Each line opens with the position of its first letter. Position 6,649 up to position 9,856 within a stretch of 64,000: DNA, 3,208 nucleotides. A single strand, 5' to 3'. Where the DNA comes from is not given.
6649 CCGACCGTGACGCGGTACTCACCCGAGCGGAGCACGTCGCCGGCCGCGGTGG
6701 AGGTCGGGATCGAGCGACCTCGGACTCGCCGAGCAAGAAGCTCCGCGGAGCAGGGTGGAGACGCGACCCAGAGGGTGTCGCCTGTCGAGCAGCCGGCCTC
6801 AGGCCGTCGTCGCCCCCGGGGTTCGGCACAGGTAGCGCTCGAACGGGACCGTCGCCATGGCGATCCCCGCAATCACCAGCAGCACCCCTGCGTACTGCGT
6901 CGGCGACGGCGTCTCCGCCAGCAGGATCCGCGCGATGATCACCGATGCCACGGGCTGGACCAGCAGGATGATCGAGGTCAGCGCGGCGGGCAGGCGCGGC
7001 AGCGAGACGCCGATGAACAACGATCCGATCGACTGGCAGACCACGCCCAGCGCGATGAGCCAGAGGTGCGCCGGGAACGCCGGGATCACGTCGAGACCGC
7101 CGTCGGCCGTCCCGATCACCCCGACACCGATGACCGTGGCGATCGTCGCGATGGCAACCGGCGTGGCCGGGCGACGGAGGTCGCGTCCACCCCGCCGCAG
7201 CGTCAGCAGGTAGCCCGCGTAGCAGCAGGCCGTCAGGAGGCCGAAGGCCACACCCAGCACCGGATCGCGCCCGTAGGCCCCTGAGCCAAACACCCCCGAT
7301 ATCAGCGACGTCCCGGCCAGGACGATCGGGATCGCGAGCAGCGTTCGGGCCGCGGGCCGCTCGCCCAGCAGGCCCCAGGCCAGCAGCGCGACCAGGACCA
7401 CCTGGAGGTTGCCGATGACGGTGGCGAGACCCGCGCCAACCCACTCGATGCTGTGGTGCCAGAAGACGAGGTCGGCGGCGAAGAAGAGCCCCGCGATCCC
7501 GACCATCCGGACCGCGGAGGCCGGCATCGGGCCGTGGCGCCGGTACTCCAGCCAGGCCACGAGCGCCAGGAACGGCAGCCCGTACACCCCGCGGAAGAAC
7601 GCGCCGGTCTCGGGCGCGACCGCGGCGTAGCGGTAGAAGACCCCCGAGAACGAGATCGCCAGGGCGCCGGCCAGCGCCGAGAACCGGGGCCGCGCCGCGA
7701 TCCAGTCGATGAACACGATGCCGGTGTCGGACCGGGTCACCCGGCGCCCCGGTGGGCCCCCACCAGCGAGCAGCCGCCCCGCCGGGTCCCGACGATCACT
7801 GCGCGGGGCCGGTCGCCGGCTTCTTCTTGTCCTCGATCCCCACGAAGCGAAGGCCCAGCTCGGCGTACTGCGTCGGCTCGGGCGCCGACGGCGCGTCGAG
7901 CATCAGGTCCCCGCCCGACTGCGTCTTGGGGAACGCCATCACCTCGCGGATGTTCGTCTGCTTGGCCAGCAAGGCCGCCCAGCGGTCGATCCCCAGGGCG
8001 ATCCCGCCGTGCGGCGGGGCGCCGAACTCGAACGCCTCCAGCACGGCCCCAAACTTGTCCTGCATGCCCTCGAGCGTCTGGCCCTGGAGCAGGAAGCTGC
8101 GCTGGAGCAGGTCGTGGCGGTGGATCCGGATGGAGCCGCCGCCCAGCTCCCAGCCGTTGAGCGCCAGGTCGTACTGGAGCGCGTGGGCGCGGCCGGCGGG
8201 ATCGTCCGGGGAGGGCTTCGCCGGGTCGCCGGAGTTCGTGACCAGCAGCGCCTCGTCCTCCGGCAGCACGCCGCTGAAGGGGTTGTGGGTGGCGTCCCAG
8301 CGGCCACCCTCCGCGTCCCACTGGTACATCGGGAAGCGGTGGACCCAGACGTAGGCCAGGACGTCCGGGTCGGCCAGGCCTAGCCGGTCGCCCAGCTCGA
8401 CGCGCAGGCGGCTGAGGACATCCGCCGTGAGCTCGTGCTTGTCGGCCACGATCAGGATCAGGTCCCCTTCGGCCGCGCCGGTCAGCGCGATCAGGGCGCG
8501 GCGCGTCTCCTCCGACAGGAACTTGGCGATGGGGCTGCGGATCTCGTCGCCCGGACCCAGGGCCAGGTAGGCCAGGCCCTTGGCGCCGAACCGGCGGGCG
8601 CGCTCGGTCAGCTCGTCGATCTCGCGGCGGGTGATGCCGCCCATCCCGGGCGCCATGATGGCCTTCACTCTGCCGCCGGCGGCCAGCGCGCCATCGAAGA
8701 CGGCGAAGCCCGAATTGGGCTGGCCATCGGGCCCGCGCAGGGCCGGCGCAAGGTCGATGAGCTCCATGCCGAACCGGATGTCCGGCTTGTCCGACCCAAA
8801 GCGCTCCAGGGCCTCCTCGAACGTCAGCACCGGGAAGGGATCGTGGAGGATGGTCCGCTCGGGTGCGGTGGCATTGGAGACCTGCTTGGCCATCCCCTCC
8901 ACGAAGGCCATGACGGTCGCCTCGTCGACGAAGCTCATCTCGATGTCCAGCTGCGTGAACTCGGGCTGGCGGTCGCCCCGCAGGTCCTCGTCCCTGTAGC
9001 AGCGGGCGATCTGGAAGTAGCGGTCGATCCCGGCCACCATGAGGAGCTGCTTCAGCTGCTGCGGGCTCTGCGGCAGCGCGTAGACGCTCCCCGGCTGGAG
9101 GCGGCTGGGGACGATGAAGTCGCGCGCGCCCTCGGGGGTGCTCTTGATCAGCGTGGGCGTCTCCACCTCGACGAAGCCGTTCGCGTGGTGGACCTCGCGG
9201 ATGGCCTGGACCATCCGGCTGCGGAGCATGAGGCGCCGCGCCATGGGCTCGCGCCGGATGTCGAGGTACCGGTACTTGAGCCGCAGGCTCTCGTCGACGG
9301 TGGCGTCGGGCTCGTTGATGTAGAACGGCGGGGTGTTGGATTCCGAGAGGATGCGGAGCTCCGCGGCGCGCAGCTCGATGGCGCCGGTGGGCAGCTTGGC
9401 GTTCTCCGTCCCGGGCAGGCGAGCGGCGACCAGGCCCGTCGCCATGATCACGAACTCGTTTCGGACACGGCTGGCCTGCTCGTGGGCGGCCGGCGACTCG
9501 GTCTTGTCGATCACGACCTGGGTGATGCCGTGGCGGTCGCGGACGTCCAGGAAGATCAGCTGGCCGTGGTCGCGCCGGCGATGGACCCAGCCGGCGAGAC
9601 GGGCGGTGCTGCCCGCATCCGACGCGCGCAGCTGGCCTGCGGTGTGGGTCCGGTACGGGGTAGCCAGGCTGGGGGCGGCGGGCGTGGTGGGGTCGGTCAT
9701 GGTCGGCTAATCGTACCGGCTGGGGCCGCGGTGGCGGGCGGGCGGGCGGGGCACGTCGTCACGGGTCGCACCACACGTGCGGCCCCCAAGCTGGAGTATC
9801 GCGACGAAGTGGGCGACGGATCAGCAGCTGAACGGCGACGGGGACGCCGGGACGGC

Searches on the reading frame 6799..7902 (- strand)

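Call 51: search_protein_families(library=pfam, proteins=[window:6799-7902:-], max_evalue=0.00001)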
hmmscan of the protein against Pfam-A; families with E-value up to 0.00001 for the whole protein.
window:6799-7902:- (367 aa): 2 families
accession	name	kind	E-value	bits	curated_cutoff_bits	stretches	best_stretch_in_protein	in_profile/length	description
PF00892.27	EamA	-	2.1e-24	86.8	28.2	2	75-202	6-134/135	EamA-like transporter family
PF03151.22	TPT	-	1.8e-07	31.3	30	1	276-352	60-137/291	Triose-phosphate Transporter family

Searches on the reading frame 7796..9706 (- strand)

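Call 51: search_protein_families(library=pfam, proteins=[window:7796-9706:-], max_evalue=0.00001)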
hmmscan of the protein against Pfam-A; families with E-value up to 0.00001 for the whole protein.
window:7796-9706:- (636 aa): 3 families
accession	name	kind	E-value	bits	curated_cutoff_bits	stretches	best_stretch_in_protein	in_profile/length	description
PF00152.25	tRNA-synt_2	-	1.4e-104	349.9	25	1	138-596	1-308/308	tRNA synthetases class II (D, K and N)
PF02938.19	GAD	-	1e-24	87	23.4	1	337-430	1-94/95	GAD domain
PF01336.31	tRNA_anti-codon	-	4.9e-14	52.5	27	1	36-120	2-75/75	OB-fold nucleic acid binding domain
